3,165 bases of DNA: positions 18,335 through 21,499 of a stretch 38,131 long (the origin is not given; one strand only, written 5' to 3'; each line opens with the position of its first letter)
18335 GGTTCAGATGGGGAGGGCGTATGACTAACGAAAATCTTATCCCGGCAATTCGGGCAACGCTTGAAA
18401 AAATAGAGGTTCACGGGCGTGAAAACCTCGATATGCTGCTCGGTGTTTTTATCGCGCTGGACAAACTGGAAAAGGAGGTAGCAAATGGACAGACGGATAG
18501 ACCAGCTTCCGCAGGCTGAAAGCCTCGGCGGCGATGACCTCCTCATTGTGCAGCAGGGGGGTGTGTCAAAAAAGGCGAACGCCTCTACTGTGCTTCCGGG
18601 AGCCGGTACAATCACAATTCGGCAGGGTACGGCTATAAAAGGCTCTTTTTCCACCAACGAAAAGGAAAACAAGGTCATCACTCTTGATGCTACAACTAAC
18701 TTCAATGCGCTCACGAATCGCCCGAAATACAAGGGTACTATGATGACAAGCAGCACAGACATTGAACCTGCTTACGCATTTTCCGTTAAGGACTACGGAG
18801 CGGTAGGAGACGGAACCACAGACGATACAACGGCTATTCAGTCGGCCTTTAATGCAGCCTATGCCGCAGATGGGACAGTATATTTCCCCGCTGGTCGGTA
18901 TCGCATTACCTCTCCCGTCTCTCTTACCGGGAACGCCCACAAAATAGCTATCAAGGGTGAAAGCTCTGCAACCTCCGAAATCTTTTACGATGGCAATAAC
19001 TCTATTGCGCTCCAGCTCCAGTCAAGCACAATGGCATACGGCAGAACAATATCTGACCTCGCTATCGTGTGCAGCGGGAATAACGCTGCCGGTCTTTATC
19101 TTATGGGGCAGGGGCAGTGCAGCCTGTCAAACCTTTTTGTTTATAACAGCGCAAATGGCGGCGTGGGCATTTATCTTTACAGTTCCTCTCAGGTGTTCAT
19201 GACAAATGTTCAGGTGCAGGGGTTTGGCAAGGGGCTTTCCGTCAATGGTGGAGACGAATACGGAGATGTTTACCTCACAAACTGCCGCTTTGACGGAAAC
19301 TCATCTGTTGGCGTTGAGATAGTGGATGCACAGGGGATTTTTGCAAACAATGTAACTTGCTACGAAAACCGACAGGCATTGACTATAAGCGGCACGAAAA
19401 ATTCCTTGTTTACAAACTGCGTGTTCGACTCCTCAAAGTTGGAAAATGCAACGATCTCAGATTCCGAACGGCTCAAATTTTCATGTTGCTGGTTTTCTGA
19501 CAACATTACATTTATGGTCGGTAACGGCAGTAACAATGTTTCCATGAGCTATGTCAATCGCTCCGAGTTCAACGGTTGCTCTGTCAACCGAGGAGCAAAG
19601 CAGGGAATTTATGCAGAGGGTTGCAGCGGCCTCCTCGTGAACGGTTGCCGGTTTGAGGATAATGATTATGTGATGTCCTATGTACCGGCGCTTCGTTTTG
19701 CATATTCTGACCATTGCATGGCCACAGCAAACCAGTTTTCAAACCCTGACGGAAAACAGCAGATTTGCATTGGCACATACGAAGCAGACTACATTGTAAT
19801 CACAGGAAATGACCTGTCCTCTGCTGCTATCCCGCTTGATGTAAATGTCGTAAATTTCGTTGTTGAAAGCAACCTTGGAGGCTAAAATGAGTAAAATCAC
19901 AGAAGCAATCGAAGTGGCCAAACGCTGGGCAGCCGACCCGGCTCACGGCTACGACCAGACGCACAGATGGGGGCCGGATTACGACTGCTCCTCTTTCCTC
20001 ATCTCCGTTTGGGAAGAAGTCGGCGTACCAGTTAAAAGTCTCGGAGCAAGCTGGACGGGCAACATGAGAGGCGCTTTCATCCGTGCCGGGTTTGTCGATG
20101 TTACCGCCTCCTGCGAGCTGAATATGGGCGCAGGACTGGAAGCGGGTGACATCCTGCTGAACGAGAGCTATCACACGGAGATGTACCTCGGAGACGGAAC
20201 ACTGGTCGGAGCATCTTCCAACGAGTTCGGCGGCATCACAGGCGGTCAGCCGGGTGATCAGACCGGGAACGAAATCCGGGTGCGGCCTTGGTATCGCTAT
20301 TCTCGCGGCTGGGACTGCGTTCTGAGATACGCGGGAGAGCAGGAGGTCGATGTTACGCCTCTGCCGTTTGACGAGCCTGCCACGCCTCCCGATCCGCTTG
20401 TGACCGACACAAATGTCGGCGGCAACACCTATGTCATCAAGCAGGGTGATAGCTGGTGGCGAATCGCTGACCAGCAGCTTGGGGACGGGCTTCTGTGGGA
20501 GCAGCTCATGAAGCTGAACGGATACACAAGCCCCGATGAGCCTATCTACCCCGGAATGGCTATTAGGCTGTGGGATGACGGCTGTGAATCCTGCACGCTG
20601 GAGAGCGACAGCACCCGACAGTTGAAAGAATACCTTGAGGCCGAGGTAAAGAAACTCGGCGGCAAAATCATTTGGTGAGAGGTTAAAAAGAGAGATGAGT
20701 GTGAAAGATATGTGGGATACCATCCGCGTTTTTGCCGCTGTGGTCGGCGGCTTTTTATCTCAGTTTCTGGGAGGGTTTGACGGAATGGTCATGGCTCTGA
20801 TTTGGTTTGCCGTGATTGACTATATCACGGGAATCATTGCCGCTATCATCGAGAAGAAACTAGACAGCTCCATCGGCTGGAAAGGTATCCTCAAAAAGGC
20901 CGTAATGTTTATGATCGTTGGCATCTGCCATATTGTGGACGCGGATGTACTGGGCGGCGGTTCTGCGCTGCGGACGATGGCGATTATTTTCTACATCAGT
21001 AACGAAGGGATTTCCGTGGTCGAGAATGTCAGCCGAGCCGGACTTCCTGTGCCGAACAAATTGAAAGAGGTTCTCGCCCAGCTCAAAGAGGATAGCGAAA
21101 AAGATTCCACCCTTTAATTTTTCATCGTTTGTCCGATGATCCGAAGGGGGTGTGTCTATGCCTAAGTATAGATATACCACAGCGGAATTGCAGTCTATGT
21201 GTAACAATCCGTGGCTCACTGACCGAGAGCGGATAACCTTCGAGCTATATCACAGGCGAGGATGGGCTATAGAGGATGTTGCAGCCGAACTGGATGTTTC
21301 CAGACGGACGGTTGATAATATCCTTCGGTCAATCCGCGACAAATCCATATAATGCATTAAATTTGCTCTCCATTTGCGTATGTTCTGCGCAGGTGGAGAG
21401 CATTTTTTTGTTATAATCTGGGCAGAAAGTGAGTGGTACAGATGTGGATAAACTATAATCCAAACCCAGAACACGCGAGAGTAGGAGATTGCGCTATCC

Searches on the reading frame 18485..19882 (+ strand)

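Call 33: search_protein_families(library=phrogs, max_evalue=0.00001, proteins=[window:18485-19882:+])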
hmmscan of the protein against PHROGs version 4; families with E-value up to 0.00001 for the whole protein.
window:18485-19882:+ (466 aa): 11 families
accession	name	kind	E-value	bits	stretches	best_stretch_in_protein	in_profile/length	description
phrog_2234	-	tail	4.4e-14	53.1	1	56-395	137-449/757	tail spike protein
phrog_18522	-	tail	5.1e-12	45.9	1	68-217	143-292/612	tail protein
phrog_7458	-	tail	2.9e-11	43.4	1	91-154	119-179/732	tail spike protein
phrog_14558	-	tail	8.2e-10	38.6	1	55-172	62-176/740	tail spike protein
phrog_20231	-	tail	1.9e-08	34.4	1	98-152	173-231/691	tail protein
phrog_14442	-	tail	3.4e-08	33.4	1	93-152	187-249/733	tail protein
phrog_9707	-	tail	7.7e-08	32.4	1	91-285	175-333/667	tail protein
phrog_13144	-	unknown function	1.7e-07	31.4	1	85-163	54-131/464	-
phrog_15455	-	tail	3.3e-06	26.9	1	99-304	148-348/652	tail fiber protein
phrog_17959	-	unknown function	5.7e-06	26.5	0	99-165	33-97/503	-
phrog_4775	-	connector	7.7e-06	25.2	0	98-151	133-182/876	pre-neck appendage protein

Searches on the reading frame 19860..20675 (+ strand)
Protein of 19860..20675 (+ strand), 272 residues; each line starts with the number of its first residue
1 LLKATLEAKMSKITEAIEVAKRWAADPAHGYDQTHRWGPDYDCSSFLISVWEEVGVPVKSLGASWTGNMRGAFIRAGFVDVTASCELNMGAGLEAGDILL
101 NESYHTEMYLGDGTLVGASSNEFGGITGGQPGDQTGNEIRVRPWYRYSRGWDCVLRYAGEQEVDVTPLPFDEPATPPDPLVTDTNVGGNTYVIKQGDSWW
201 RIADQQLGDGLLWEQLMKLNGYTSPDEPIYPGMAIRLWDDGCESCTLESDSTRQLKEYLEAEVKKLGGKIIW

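Call 5: search_protein_families(library=pfam, max_evalue=0.1, proteins=[window:19860-20675:+])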
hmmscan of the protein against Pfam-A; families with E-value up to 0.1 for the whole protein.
window:19860-20675:+ (272 aa): 3 families
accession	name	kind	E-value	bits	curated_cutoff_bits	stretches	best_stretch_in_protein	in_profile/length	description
PF25309.1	ELLD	-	1.7e-21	77.3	27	2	118-160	4-44/175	Endolysin-like domain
PF01476.26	LysM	-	3.1e-11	43.5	20.9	1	191-237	1-42/43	LysM domain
PF00877.26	NLPC_P60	-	0.0036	17.7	23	1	35-121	4-84/105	NlpC/P60 family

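Call 6: search_protein_families(library=phrogs, max_evalue=0.01, proteins=[window:19860-20675:+])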
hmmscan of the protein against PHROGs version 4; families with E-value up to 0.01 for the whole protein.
window:19860-20675:+ (272 aa): 10 families
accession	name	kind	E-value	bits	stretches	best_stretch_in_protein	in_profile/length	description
phrog_14030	-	unknown function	3.4e-32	112.9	1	9-159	48-219/273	-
phrog_32635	-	unknown function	6.9e-14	52.8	1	40-158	50-162/318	-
phrog_380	-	lysis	2.5e-09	37.6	1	177-237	173-234/309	endolysin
phrog_31947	-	unknown function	2.2e-08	35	1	41-165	46-181/306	-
phrog_8272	-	tail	3.1e-05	25.3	1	187-237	36-87/93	tail protein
phrog_1015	-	tail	5.8e-05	22.9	1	40-126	684-771/795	tail protein with lysin activity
phrog_14367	-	unknown function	0.00054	18.9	1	171-220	799-845/869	-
phrog_291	-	lysis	0.0014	18.4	1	185-265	426-502/509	endolysin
phrog_975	-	tail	0.0025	18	1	190-223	6-39/238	baseplate protein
phrog_28233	-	unknown function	0.0073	17.3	0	198-226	13-41/69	-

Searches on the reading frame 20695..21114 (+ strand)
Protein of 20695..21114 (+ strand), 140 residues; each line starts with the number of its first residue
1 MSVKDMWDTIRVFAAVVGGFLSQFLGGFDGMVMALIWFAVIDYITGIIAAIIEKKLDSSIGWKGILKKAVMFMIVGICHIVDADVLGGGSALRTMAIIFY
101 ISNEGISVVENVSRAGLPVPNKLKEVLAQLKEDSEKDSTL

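Call 5: search_protein_families(library=pfam, max_evalue=0.1, proteins=[window:20695-21114:+])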
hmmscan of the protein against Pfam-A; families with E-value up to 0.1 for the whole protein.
window:20695-21114:+ (140 aa): 2 families
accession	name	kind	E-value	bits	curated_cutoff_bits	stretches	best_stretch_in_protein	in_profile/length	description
PF05105.17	Phage_holin_4_1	-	2e-41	141.2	22.2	1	20-132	2-116/116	Bacteriophage holin family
PF07155.17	ECF-ribofla_trS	-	0.0099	16.3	26.7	1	14-100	54-137/172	ECF-type riboflavin transporter, S component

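Call 6: search_protein_families(library=phrogs, max_evalue=0.01, proteins=[window:20695-21114:+])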
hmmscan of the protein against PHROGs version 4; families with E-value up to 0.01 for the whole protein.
window:20695-21114:+ (140 aa): 5 families
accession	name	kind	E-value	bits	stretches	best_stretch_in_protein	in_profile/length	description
phrog_199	-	lysis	5.8e-29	102.2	1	5-138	3-135/545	holin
phrog_21233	-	unknown function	1.3e-22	80.7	1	4-73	2-71/72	-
phrog_16802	-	unknown function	4.4e-20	72.2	1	75-137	2-64/74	-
phrog_32726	-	unknown function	6.7e-07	30.4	1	4-36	2-34/34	-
phrog_37799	-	unknown function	0.00027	21.9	1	98-128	5-35/52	-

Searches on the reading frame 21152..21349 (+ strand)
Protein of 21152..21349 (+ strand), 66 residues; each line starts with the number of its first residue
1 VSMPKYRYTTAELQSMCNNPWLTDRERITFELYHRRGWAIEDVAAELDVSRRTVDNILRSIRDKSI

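Call 5: search_protein_families(library=pfam, max_evalue=0.1, proteins=[window:21152-21349:+])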
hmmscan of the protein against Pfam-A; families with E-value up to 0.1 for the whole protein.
window:21152-21349:+ (66 aa): 21 families
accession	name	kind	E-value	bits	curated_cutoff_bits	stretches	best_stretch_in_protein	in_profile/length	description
PF13384.12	HTH_23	-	5.1e-06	26.6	24.6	1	25-59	5-39/50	Homeodomain-like domain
PF04545.22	Sigma70_r4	-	7.8e-06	25.8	24.1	1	22-63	5-46/50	Sigma-70, region 4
PF08281.18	Sigma70_r4_2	-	7.9e-05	22.7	25.7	1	22-59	11-48/54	Sigma-70, region 4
PF13551.12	HTH_29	-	0.0011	19.4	28.1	1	28-63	2-38/64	Winged helix-turn helix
PF04967.18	HTH_10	-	0.002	18.3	23.1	1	36-64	22-50/53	HTH DNA binding domain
PF07638.17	Sigma70_ECF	-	0.0021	18.4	21.1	1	25-64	139-178/185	ECF sigma factor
PF13936.12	HTH_38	-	0.0021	18.2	27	1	22-59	5-42/44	Helix-turn-helix domain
PF04297.20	UPF0122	-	0.0032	18.1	22.7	1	21-60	17-56/101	Putative helix-turn-helix protein, YlxM / p13 like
PF01381.28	HTH_3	-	0.0037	17.7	23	1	36-65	8-37/55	Helix-turn-helix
PF08279.18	HTH_11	-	0.0072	16.6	25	1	31-63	8-41/55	HTH domain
PF00196.25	GerE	-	0.0072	16.4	23.5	1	22-64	3-44/57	Bacterial regulatory proteins, luxR family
PF13518.12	HTH_28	-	0.0077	16.7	25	1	32-59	8-34/52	Helix-turn-helix domain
PF06056.18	Terminase_5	-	0.012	15.9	20.3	1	31-56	8-32/58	Putative ATPase subunit of terminase (gpP-like)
PF21476.4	PF0610-like_N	-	0.02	15.6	33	1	23-62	1-39/50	PF0610-like, N-terminal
PF13556.12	HTH_30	-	0.024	14.9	27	1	29-62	4-37/59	PucR C-terminal helix-turn-helix domain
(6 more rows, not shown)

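Call 6: search_protein_families(library=phrogs, max_evalue=0.01, proteins=[window:21152-21349:+])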
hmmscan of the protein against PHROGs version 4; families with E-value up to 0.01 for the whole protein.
window:21152-21349:+ (66 aa): 9 families
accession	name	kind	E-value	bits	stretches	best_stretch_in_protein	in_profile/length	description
phrog_1190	-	transcription regulation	7.8e-06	26.8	1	22-64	112-154/167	RNA polymerase sigma factor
phrog_3512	-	transcription regulation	0.00047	21.3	1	17-64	61-108/130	sigma factor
phrog_351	-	transcription regulation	0.0005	19.8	1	22-64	676-721/928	RNA polymerase sigma factor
phrog_1740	-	transcription regulation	0.0006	19.4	1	22-64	169-211/567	RNA polymerase sigma factor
phrog_836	-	transcription regulation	0.0022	19.1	1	25-63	85-122/133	late transcriptional activator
phrog_32138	-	DNA, RNA and nucleotide metabolism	0.0047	17.8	1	37-60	18-41/54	DNA binding protein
phrog_4494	-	unknown function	0.0059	18.1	1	32-61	13-42/109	-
phrog_20467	-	DNA, RNA and nucleotide metabolism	0.0088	16.9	1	19-61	60-102/112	HNH endonuclease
phrog_769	-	transcription regulation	0.0093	17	1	24-60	12-47/89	transcriptional repressor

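Call 7: search_protein_families(library=ncbifam, max_evalue=0.1, proteins=[window:21152-21349:+])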
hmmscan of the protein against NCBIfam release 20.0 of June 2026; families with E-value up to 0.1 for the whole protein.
window:21152-21349:+ (66 aa): 22 families
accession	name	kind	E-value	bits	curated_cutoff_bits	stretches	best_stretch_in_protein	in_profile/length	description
TIGR02937.1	sigma70-ECF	superfamily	4.5e-06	26.4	42.9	1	21-64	117-160/165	sigma-70 family RNA polymerase sigma factor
TIGR03541.1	reg_near_HchA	equivalog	3.5e-05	23.4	215.6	1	13-64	163-213/232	PA1136 family autoinducer-binding transcriptional regulator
NF005385.0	PRK06930.1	subfamily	0.00031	20.5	136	1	22-59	115-152/170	positive control sigma-like factor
NF005448.0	PRK07037.1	equivalog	0.00083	18.9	190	1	22-60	124-162/186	RNA polymerase factor sigma-70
NF052366.1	photon_PedR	equivalog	0.00087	19.4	120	1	23-64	4-44/74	photosynthetic electron transport-dependent transcriptional regulator PedR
NF001068.0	PRK00118.1-4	equivalog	0.0013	19.3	125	1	19-60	17-59/113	putative DNA-binding protein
NF045758.2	YlxM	equivalog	0.0013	18.7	80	1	21-60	16-55/72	YlxM family DNA-binding protein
NF001071.0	PRK00118.2-1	equivalog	0.0017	18.7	160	1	21-60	18-57/117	putative DNA-binding protein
NF033545.0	transpos_IS630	equivalog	0.0018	17.8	100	1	27-63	2-38/299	IS630 family transposase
NF053881.1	TransRegDeoRBac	equivalog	0.0021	17.3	420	1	31-64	14-47/311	DNA-binding transcriptional repressor DeoR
TIGR02985.1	Sig70_bacteroi1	subfamily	0.0022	18.2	126.4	1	21-58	114-151/162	RNA polymerase sigma-70 factor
NF047515.1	SpiroCoCo_C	equivalog_domain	0.0023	17.2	125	1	20-58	278-313/313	SpiroCoCo family coiled-coil protein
NF033546.1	transpos_IS21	equivalog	0.0027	17.3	160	1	32-60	3-31/294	IS21 family transposase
NF001066.0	PRK00118.1-1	equivalog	0.0063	16.9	147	1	21-60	19-59/110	putative DNA-binding protein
NF001067.0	PRK00118.1-2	equivalog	0.015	15.8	156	1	21-59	22-61/110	putative DNA-binding protein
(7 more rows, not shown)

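Call 8: search_protein_families(library=padloc, max_evalue=0.1, proteins=[window:21152-21349:+])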
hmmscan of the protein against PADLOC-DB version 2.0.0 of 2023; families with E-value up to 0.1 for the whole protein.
window:21152-21349:+ (66 aa): 4 families
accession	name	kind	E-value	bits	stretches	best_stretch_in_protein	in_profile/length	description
PDLC01851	CARF3--CARF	-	5.6e-06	24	1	19-64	207-251/279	-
PDLC01850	CARF3--CARF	-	0.0029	15.5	1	9-64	132-186/209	-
PDLC04133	mad1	-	0.011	14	1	40-59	8-27/60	mads_1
PDLC01434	CasR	-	0.02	12.8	1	31-65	136-169/191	"CAS-I,CAS-II,CAS-III,CAS-IV,CAS-V,CAS-VI; associated_signaling"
